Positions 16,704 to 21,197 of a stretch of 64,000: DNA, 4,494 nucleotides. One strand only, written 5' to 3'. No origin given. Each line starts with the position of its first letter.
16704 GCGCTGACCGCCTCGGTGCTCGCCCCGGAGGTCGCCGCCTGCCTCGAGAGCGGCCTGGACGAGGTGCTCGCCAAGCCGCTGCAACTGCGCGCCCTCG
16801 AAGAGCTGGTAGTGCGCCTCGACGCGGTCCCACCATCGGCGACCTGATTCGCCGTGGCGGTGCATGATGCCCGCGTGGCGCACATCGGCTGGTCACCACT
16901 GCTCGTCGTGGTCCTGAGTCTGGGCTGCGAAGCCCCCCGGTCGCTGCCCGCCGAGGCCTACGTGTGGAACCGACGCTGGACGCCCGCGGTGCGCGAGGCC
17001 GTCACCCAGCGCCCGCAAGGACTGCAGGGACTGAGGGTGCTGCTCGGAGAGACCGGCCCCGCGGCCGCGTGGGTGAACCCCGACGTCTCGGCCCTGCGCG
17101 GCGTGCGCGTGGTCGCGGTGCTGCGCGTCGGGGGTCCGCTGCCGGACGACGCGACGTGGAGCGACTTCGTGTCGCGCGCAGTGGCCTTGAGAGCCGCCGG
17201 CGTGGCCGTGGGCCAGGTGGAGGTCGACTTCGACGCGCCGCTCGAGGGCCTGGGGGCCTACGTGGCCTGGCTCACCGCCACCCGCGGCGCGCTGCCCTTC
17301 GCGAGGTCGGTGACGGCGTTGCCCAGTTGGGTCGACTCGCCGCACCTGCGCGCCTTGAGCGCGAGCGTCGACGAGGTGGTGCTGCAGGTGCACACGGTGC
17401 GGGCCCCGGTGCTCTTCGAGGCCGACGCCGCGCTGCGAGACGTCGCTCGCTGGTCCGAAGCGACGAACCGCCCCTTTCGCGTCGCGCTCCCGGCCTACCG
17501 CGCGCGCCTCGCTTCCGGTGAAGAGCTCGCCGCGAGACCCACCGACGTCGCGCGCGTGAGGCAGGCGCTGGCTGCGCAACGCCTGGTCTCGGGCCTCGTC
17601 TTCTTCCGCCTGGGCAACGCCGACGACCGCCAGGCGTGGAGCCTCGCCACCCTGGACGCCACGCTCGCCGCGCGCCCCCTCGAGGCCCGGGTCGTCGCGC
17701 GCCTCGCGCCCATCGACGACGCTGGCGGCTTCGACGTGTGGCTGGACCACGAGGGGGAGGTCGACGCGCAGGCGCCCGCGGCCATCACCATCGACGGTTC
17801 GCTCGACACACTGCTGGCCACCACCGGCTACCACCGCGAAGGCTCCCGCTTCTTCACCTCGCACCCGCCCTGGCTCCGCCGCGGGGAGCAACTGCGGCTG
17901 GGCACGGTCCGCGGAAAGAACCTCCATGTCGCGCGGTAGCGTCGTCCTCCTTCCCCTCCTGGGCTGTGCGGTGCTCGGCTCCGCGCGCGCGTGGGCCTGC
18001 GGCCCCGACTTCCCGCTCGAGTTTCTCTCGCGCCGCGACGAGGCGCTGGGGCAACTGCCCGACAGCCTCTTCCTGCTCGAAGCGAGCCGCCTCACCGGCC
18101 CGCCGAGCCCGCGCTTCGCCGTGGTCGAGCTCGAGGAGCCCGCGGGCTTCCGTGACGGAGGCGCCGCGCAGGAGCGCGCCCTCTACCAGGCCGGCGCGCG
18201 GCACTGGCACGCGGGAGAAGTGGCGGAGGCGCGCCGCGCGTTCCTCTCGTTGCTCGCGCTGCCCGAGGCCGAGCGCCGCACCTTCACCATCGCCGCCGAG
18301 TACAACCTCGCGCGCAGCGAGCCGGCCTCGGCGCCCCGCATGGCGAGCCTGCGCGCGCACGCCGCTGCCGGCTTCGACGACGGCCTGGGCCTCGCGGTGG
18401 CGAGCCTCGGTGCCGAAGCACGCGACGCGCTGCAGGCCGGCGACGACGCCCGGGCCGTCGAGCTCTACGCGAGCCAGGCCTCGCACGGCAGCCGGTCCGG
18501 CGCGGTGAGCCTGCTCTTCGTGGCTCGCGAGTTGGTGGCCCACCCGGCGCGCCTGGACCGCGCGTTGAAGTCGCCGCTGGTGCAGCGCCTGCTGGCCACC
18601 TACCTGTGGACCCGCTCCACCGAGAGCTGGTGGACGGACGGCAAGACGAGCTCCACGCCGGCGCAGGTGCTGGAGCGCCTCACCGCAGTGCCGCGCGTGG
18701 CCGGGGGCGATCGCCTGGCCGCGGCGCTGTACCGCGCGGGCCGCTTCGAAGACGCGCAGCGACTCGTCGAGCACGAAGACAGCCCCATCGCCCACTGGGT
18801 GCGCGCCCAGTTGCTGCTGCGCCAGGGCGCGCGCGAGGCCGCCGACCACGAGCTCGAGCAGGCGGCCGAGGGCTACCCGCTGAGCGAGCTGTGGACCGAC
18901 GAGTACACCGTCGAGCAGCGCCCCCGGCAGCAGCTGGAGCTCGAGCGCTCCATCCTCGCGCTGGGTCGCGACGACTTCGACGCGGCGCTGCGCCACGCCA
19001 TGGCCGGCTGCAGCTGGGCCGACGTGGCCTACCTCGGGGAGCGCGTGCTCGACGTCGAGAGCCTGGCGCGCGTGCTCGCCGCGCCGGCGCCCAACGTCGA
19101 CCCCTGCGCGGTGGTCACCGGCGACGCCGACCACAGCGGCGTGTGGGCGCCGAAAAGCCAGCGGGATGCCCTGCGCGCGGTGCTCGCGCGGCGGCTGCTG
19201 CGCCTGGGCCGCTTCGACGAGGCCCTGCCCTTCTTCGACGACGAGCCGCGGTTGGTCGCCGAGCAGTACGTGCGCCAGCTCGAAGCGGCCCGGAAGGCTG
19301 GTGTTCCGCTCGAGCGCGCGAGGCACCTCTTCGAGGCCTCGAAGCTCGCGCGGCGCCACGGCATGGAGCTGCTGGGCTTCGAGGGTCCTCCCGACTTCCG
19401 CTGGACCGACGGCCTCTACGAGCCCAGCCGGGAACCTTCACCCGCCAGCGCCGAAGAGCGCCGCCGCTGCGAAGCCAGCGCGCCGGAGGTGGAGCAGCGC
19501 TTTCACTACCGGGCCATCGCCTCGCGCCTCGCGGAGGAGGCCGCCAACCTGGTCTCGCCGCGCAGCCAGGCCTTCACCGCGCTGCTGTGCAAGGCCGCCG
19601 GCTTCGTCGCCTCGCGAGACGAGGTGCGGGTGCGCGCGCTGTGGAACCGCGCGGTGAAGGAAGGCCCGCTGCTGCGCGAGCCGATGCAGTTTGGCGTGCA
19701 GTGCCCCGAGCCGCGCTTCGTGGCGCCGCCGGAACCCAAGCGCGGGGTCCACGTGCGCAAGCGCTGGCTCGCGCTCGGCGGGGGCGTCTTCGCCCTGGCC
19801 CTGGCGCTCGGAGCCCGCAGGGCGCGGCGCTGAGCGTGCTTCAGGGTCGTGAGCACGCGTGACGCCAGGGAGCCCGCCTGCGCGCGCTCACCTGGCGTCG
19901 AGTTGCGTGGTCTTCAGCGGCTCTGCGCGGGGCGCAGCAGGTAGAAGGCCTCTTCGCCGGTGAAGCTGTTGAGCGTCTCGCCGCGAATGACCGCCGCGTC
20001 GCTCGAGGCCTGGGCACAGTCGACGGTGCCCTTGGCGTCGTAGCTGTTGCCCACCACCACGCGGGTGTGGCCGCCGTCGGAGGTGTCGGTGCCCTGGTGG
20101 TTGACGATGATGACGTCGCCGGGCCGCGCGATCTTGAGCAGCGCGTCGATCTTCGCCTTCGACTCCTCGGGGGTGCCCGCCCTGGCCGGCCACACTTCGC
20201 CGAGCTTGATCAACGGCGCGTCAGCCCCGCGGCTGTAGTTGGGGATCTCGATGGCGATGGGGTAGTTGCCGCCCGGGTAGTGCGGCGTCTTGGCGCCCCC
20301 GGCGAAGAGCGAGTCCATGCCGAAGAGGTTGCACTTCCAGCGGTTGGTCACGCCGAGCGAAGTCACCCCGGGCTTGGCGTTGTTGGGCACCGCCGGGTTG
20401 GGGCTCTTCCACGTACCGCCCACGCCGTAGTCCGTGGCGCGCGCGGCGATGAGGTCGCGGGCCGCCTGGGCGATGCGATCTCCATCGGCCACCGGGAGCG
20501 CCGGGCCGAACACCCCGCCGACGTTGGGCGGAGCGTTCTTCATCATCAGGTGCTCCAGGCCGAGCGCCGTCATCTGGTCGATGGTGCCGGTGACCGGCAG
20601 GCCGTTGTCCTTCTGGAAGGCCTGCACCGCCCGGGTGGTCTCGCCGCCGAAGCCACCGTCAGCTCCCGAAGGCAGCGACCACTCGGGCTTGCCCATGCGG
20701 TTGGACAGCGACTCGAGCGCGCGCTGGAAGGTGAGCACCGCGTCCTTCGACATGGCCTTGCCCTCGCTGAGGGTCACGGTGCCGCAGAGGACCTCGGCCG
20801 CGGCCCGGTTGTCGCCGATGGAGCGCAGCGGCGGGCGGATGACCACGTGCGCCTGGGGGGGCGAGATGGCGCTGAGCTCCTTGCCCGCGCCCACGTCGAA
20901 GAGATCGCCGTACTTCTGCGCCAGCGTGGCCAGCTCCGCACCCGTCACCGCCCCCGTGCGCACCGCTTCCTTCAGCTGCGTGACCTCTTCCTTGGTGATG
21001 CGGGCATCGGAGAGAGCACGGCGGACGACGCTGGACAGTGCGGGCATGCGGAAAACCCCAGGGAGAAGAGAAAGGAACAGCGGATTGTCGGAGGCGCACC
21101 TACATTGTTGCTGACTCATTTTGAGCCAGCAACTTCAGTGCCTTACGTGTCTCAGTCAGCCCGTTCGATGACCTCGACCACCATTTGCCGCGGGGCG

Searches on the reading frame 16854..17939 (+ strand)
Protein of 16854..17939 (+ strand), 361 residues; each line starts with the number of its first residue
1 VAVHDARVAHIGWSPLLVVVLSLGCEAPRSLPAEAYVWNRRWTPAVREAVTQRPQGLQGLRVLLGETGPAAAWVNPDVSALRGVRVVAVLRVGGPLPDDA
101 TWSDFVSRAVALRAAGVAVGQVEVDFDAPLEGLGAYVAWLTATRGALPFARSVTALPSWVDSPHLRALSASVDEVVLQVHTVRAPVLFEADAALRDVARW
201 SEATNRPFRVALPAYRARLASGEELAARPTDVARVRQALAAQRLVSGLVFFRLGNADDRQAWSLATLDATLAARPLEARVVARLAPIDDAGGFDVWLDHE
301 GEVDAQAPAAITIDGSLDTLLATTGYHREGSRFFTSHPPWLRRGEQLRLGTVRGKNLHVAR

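Call 6: search_protein_families(library=pfam, proteins=[window:16854-17939:+], max_evalue=0.1)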
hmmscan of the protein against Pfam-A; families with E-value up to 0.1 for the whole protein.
window:16854-17939:+ (361 aa): 2 families
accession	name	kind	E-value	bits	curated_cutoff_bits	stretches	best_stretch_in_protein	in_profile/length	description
PF11340.13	DUF3142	-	1e-29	104.5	30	1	86-241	5-171/202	Protein of unknown function (DUF3142)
PF10824.14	T7SS_ESX_EspC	-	0.072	14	23.5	0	160-234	7-78/100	Excreted virulence factor EspC, type VII ESX diderm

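Call 7: search_protein_families(library=ncbifam, proteins=[window:16854-17939:+], max_evalue=0.1)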
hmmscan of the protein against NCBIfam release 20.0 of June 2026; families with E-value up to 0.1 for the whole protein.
window:16854-17939:+ (361 aa): 0 families

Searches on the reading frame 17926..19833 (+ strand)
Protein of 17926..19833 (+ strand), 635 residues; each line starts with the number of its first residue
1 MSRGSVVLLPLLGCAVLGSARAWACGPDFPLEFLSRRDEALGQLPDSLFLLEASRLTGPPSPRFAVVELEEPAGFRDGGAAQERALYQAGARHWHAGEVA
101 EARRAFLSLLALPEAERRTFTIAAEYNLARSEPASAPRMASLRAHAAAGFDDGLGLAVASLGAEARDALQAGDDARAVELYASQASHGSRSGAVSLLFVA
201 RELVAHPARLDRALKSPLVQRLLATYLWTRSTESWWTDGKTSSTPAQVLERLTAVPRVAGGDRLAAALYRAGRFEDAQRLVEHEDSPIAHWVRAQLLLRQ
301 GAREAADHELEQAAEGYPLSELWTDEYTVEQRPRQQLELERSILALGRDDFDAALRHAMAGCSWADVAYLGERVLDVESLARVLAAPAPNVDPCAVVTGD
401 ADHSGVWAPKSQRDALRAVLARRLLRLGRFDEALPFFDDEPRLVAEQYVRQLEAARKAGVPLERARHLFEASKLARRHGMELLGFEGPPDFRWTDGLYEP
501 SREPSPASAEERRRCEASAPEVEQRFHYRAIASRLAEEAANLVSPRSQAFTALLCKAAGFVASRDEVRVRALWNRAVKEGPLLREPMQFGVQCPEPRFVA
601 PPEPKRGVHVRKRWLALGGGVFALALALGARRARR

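Call 6: search_protein_families(library=pfam, proteins=[window:17926-19833:+], max_evalue=0.1)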
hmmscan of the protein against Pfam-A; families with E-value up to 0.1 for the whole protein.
window:17926-19833:+ (635 aa): 4 families
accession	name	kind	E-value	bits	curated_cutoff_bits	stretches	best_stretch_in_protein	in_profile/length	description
PF07719.23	TPR_2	-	0.00087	19.7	27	0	84-112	2-30/34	Tetratricopeptide repeat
PF13428.12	TPR_14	-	0.0026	18.7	23.5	0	415-438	2-25/44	Tetratricopeptide repeat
PF07721.20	TPR_4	-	0.025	15.6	27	1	416-436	3-23/26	Tetratricopeptide repeat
PF23300.3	HEAT_Nup120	-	0.066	13.5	29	0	264-317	2-56/170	Nucleoporin Nup120, HEAT repeats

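Call 7: search_protein_families(library=ncbifam, proteins=[window:17926-19833:+], max_evalue=0.1)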
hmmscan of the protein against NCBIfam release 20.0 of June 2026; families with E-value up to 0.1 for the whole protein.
window:17926-19833:+ (635 aa): 1 family
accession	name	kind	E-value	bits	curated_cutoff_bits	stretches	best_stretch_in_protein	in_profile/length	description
TIGR02552.1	LcrH_SycD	equivalog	0.0076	16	104.8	0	84-114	19-49/136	SycD/LcrH family type III secretion system chaperone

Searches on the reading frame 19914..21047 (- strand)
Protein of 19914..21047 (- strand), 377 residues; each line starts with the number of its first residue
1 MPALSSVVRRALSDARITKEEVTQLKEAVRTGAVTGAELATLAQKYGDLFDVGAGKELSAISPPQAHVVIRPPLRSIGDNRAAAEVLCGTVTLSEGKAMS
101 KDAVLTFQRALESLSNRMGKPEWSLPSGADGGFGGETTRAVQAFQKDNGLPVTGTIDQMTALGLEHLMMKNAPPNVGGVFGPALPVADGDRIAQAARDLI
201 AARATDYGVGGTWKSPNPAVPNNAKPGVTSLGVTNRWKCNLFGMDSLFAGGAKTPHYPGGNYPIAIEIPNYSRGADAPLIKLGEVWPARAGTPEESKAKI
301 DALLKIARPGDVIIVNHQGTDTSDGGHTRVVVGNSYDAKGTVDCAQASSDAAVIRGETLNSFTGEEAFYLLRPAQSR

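Call 6: search_protein_families(library=pfam, proteins=[window:19914-21047:-], max_evalue=0.1)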
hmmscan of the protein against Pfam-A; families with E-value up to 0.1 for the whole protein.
window:19914-21047:- (377 aa): 1 family
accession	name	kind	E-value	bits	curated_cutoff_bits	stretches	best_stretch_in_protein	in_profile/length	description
PF01471.23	PG_binding_1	-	2.3e-11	44.2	23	1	101-160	2-53/57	Putative peptidoglycan binding domain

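Call 7: search_protein_families(library=ncbifam, proteins=[window:19914-21047:-], max_evalue=0.1)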
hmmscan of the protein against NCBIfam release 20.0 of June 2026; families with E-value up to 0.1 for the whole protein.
window:19914-21047:- (377 aa): 5 families
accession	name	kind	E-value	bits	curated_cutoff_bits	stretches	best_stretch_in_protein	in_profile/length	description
TIGR02869.1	spore_SleB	equivalog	4.8e-05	23.3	236.5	1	129-164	33-68/201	spore cortex-lytic enzyme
TIGR03979.1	His_Ser_Rich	equivalog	0.00075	19.5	121.65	1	130-164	152-188/190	His-Xaa-Ser repeat protein HxsA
NF052377.1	lmo1851_S41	exception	0.0028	16.4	725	1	126-166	407-447/468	lmo1851 family serine protease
NF052335.1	PdgHdaseHSB129560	equivalog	0.013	14.9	500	0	129-158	293-322/330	peptidoglycan hydrolase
NF052336.1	PdgHdaseHSB100310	equivalog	0.03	13.7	500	1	130-158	279-307/316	peptidoglycan hydrolase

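Call 41: search_solved_structures(query=window:19914-21047:-, max_evalue=10, show_alignments=0)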
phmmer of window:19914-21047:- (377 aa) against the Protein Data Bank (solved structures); distinct sequences matched with E-value up to 10: 11.
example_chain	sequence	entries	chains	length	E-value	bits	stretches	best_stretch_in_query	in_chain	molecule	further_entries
2xiv_A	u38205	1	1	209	0.042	16.3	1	193-271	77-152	HYPOTHETICAL INVASION PROTEIN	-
3pbc_A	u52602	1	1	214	0.045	16.2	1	193-271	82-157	INVASION PROTEIN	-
3ne0_A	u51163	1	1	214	0.063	15.7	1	193-271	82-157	Resuscitation promoting factor Interacting Protein A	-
4c2g_A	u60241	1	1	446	0.52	12.7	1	126-168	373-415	CARBOXY-TERMINAL PROCESSING PROTEASE CTPB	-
4c2f_A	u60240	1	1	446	0.52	12.7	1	126-168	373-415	CARBOXY-TERMINAL PROCESSING PROTEASE CTPB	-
4c2c_A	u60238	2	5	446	0.52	12.7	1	126-168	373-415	CARBOXY-TERMINAL PROCESSING PROTEASE CTPB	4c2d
4c2e_A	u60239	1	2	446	0.7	12.2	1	126-168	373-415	CARBOXY-TERMINAL PROCESSING PROTEASE CTPB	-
4c2h_A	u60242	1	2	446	0.72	12.2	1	126-168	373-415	CARBOXY-TERMINAL PROCESSING PROTEASE CTPB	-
2cmg_A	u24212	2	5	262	1.6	11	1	164-192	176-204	SPERMIDINE SYNTHASE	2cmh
5x0z_A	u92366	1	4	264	1.7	11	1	164-192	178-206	Polyamine aminopropyltransferase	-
9h68_A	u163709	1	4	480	2.6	10.4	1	101-161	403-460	Spore cortex-lytic enzyme pre-pro-form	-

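Call 42: search_protein_families(library=padloc, proteins=[window:19914-21047:-], max_evalue=0.1)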
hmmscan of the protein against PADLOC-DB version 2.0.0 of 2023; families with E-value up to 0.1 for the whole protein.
window:19914-21047:- (377 aa): 0 families

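Call 67: find_homologous_proteins(query=window:19914-21047:-, max_evalue=0.001)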
Query window:19914-21047:- (377 aa): 65 proteins with E <= 0.001 among 8000 candidates.
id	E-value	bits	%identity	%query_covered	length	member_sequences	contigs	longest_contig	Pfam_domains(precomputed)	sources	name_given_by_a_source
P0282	1.1e-247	839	100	100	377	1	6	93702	PF01471.24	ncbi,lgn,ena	-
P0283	1.6e-218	743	89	100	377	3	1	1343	PF01471.24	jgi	jgi:peptidoglycan hydrolase-like protein with peptidoglycan-binding domain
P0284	6.3e-210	715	85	100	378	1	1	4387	PF01471.24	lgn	-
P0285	4.5e-209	712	85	100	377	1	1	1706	PF01471.24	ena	-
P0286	5.1e-206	702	83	100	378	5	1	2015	PF01471.24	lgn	-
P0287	4.6e-201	686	81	100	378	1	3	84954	PF01471.24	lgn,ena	-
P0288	5.0e-182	623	90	82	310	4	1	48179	PF01471.24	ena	-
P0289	1.2e-181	622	76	100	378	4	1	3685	PF01471.24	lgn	-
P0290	2.6e-180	618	74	100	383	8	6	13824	PF01471.24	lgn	-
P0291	2.2e-178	611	75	99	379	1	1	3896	PF01471.24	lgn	-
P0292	4.1e-178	610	73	100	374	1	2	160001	PF01471.24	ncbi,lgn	ncbi:MAG: peptidoglycan-binding protein [Myxococcaceae bacterium]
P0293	1.4e-175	602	72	100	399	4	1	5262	PF01471.24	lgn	-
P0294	5.5e-174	597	73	99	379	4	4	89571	PF01471.24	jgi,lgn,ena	-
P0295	1.0e-173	596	72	99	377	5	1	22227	PF01471.24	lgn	-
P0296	1.4e-172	592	72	99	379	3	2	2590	PF01471.24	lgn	-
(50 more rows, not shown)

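Call 69: find_encoding_contigs(protein=P0287, flank=7000, max_places=1)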
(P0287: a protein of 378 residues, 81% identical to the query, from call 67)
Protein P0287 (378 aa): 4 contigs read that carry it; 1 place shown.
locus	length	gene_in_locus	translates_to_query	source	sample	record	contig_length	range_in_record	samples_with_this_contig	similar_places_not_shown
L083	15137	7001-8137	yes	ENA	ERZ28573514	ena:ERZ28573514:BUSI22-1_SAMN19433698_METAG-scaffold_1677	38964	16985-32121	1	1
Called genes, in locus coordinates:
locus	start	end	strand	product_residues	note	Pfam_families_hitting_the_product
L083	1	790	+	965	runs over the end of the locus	PF00069:Pkinase, PF01636:APH, PF07714:PK_Tyr_Ser-Thr, PF23381:Beta-prop_IFT122_1st, PF25174:Beta-prop_THOC3, PF23381:Beta-prop_IFT122_1st, PF24814:WD40_Prp19, PF24817:WD40_WDHD1_1st, +30 more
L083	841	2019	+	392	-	PF00072:Response_reg, PF07228:SpoIIE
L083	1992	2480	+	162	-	PF01740:STAS, PF13466:STAS_2 (weak)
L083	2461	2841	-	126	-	-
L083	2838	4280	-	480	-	PF00344:SecY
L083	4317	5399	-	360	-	PF13439:Glyco_transf_4, PF13579:Glyco_trans_4_4, PF20706:GT4-conflict, PF13524:Glyco_trans_1_2 (faint), PF00534:Glycos_transf_1, PF13692:Glyco_trans_1_4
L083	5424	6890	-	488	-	-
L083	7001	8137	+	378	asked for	PF01471:PG_binding_1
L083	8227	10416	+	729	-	PF20706:GT4-conflict (weak), PF00534:Glycos_transf_1, PF13524:Glyco_trans_1_2 (weak), PF13692:Glyco_trans_1_4, PF00534:Glycos_transf_1, PF13692:Glyco_trans_1_4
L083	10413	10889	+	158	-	-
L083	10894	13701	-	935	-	PF07517:SecA_DEAD, PF01043:SecA_PP_bind, PF21090:P-loop_SecA, PF07516:SecA_SW, PF02810:SEC-C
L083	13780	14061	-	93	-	-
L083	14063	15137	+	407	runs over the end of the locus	PF01728:FtsJ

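Call 70: find_encoding_contigs(protein=P0292, flank=7000, max_places=1)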
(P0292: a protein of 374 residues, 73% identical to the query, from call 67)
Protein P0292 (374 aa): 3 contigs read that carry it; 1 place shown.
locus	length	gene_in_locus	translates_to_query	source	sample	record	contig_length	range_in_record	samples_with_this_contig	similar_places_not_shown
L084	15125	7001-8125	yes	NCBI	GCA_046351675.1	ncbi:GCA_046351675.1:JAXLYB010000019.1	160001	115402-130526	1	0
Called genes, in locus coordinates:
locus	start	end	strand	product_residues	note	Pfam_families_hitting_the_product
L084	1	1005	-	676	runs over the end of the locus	PF00512:HisKA, PF02518:HATPase_c, PF00072:Response_reg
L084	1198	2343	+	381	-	-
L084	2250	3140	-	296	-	-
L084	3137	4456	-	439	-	PF04055:Radical_SAM, PF06969:HemN_C (faint)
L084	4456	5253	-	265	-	PF00884:Sulfatase (weak)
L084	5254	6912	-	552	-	PF05406:WGR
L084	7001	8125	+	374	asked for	PF01471:PG_binding_1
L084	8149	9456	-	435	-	-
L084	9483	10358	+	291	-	PF01507:PAPS_reduct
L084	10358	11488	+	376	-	PF00009:GTP_EFTU, PF01926:MMR_HSR1 (faint)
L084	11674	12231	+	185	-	-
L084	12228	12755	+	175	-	PF01583:APS_kinase, PF13671:AAA_33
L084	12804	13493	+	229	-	-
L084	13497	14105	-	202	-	PF00440:TetR_N, PF21943:TetR_C_46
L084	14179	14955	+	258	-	PF00487:FA_desaturase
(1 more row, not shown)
